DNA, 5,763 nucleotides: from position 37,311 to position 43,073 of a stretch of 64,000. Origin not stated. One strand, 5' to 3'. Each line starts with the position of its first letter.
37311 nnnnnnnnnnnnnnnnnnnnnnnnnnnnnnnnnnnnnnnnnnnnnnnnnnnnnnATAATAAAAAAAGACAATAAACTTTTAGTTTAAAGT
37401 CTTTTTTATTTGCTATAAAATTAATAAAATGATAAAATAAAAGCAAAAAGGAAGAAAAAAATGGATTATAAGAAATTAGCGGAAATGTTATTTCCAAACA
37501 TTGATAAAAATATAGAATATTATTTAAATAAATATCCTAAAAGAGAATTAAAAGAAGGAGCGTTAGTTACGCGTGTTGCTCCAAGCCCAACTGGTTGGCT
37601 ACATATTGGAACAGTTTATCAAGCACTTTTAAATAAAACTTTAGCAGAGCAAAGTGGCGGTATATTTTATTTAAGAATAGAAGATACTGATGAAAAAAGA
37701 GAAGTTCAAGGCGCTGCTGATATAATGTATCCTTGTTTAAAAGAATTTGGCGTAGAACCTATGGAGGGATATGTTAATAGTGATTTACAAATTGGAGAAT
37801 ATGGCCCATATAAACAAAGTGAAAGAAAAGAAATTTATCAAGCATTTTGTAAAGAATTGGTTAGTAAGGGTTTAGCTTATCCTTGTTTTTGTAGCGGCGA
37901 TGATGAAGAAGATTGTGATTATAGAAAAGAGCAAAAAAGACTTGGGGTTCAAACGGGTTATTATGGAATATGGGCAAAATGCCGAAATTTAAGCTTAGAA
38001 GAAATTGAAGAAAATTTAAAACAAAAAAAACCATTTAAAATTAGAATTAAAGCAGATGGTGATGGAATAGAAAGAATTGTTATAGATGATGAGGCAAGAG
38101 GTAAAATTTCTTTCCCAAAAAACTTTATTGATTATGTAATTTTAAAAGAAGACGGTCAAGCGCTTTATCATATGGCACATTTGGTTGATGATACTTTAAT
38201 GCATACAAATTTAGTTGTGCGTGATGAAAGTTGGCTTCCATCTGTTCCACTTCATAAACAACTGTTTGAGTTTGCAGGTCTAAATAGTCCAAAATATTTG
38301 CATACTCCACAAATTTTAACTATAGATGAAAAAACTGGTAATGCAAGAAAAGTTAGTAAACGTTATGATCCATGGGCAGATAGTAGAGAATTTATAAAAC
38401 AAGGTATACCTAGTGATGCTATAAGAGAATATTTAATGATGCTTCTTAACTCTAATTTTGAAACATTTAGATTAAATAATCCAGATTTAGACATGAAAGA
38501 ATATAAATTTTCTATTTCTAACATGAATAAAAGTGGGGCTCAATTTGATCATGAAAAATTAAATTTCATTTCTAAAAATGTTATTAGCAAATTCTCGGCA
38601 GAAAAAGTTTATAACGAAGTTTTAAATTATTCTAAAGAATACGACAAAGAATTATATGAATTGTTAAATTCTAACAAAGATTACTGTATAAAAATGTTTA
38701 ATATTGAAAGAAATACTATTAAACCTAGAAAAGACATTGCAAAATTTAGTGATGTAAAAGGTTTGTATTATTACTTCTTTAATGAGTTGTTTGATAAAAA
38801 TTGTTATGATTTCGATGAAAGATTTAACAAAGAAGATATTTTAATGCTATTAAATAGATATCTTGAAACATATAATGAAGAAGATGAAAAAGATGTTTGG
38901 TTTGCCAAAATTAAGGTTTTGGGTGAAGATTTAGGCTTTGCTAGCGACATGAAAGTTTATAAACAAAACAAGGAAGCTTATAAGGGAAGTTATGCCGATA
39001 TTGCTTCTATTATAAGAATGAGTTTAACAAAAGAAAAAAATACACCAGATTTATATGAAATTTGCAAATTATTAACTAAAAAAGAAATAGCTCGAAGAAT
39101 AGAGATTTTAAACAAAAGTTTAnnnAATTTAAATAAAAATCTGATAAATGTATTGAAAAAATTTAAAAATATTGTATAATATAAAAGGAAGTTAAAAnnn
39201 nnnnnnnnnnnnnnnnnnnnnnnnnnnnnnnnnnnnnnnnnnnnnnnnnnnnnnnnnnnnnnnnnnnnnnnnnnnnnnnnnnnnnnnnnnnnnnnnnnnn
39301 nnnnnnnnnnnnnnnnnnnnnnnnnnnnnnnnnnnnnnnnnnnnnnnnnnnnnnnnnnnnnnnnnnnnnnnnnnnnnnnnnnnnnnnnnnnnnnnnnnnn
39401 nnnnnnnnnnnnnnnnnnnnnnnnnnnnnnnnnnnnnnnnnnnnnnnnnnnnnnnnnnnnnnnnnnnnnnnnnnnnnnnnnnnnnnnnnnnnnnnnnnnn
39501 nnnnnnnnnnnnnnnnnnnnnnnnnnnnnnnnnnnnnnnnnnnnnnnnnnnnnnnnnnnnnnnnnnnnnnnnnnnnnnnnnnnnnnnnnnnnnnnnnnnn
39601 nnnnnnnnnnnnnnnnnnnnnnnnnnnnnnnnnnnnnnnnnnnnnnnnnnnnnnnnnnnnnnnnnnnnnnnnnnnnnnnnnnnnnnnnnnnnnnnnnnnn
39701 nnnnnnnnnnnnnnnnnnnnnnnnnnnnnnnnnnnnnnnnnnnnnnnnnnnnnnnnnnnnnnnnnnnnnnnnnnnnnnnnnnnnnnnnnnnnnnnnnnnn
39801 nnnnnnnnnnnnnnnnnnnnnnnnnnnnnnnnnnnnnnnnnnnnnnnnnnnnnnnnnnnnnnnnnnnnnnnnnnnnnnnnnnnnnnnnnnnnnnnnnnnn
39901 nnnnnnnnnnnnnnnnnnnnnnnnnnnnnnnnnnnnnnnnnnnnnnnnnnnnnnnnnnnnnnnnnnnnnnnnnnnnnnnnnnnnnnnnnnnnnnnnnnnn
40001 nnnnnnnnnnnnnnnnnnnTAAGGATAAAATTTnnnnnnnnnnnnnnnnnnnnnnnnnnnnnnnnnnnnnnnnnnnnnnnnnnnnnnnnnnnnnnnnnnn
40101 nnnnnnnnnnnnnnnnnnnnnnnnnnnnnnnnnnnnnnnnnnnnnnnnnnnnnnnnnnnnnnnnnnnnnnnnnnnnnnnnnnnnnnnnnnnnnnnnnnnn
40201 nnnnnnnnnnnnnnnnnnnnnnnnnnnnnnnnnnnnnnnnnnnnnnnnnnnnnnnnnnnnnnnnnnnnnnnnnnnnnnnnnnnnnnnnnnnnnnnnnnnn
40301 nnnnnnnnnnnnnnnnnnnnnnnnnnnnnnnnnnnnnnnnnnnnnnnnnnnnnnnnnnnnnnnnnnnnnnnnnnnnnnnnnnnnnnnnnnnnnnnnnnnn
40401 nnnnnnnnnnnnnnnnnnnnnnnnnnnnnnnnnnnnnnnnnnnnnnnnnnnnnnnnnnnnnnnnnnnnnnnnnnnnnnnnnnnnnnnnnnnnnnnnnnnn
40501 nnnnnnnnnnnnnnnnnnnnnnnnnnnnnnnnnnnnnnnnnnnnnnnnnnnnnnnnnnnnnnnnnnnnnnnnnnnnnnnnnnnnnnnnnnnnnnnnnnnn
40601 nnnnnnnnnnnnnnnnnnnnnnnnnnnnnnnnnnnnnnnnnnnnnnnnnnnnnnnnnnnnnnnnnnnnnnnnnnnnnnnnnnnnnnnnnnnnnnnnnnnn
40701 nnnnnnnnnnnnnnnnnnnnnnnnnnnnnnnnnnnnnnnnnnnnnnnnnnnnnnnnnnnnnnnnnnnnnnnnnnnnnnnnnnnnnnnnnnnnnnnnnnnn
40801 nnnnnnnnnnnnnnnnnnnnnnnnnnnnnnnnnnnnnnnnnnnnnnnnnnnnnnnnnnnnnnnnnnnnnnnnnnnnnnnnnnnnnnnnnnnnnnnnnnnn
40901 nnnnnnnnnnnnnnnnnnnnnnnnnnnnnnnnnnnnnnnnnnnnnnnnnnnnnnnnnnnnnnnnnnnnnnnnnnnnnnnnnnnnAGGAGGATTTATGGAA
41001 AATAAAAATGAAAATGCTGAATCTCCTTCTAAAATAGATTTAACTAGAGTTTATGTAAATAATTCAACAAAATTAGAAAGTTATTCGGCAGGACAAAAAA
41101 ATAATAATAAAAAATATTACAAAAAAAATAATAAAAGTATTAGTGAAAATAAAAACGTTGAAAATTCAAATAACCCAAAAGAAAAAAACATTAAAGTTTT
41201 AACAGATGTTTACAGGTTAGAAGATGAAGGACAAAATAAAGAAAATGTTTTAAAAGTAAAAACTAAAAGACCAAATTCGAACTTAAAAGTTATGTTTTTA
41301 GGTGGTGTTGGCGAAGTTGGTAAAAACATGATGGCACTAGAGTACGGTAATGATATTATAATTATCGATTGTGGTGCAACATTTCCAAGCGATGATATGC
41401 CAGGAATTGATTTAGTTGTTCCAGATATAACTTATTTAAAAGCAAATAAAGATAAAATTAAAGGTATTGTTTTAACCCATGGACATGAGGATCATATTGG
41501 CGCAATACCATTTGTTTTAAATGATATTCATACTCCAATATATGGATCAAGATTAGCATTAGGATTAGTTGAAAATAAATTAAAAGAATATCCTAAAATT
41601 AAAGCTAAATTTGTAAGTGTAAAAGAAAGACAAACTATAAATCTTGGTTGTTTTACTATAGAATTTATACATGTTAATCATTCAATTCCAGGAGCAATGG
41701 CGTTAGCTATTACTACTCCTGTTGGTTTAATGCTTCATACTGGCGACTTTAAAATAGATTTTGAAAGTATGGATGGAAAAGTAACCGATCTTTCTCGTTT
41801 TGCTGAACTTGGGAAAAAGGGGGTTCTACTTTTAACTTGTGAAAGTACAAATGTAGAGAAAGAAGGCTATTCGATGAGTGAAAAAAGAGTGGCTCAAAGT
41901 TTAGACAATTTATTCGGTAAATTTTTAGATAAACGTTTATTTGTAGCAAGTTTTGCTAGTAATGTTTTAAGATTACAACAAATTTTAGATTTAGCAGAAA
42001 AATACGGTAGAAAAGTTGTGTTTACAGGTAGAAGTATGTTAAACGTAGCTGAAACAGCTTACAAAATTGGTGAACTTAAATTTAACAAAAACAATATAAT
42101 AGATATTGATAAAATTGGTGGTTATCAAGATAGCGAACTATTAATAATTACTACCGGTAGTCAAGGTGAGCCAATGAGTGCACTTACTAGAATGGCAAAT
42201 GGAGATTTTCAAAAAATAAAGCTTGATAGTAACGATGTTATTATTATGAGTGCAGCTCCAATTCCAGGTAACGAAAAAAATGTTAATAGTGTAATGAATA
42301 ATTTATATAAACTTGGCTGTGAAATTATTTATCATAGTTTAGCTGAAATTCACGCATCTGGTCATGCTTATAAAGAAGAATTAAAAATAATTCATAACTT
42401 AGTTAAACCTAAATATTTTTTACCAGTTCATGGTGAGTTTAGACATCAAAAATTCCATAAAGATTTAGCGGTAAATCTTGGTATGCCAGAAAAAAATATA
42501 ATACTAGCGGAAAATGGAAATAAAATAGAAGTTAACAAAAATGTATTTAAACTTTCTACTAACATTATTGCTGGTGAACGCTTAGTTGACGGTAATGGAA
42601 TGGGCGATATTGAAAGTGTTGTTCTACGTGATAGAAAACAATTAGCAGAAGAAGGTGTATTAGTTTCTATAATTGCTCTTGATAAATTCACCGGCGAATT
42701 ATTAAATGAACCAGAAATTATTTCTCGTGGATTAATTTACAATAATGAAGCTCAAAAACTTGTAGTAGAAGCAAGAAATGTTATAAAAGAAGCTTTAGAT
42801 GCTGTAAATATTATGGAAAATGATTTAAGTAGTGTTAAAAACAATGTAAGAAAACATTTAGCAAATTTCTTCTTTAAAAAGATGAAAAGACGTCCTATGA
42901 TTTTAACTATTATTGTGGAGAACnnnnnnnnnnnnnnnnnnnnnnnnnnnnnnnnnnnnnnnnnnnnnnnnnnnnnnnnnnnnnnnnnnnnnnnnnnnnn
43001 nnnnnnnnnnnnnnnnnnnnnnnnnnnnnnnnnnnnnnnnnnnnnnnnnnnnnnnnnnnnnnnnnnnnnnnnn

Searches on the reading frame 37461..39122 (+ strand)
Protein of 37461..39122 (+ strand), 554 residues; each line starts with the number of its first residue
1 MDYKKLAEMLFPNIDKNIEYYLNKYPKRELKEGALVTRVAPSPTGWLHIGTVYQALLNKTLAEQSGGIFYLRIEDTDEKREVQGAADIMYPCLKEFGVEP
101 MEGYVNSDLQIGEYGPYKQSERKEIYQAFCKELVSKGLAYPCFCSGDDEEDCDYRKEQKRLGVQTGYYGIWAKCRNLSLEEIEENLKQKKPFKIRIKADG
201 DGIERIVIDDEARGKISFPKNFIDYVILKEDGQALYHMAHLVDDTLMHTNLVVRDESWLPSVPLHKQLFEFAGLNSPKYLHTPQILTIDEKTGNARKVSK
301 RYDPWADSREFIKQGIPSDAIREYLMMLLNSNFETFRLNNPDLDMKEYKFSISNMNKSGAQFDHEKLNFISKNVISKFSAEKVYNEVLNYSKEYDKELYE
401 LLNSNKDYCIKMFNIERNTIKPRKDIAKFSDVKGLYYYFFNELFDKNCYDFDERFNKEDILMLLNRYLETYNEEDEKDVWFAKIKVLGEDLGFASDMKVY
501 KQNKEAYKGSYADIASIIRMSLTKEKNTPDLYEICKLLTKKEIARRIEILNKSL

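Call 72: search_protein_families(library=pfam, proteins=[window:37461-39122:+], max_evalue=0.00001)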
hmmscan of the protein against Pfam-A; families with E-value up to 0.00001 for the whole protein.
window:37461-39122:+ (554 aa): 2 families
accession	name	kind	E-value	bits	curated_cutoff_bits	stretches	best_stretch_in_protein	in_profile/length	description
PF00749.27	tRNA-synt_1c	-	1e-54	186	23.4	1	35-368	2-313/314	tRNA synthetases class I (E and Q), catalytic domain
PF19269.4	Anticodon_2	-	9e-06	26.6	23.6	0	428-548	29-138/141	Anticodon binding domain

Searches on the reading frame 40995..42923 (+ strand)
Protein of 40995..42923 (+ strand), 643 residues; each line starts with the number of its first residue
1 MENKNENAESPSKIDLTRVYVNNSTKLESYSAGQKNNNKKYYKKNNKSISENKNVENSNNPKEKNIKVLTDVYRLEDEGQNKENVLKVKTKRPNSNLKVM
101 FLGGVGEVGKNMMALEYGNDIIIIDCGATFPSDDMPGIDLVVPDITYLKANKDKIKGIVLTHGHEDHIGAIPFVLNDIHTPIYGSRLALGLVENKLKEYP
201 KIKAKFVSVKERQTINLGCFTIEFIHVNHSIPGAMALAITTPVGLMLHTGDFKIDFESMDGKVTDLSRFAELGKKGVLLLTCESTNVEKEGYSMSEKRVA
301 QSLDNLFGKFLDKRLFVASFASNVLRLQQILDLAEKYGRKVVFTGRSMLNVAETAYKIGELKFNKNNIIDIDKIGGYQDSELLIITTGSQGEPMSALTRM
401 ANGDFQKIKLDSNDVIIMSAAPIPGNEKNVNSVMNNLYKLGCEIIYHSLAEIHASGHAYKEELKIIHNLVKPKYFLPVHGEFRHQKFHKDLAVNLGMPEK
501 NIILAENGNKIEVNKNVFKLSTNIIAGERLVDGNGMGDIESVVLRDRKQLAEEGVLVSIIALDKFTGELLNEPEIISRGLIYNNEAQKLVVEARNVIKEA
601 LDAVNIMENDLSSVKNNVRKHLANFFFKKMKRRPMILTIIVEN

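Call 47: search_protein_families(library=pfam, proteins=[window:40995-42923:+], max_evalue=0.00001)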
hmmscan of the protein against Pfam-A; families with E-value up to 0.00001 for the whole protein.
window:40995-42923:+ (643 aa): 5 families
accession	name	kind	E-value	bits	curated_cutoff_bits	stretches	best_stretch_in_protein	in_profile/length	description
PF22505.1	RNase_J_b_CASP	-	4.7e-48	162.6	27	1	313-437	2-126/126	Ribonuclease J, beta-CASP domain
PF17770.6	RNase_J_C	-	1.2e-26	94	23.8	1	543-642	1-101/102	Ribonuclease J C-terminal domain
PF00753.33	Lactamase_B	-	1.3e-12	48.5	22.7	1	107-253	3-151/196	Metallo-beta-lactamase superfamily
PF07521.17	RMMBL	-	1.1e-10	41.8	21.6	1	451-496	10-57/63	Zn-dependent metallo-hydrolase RNA specificity domain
PF12706.13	Lactamase_B_2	-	7.8e-09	35.9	27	1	151-253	25-144/200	Beta-lactamase superfamily domain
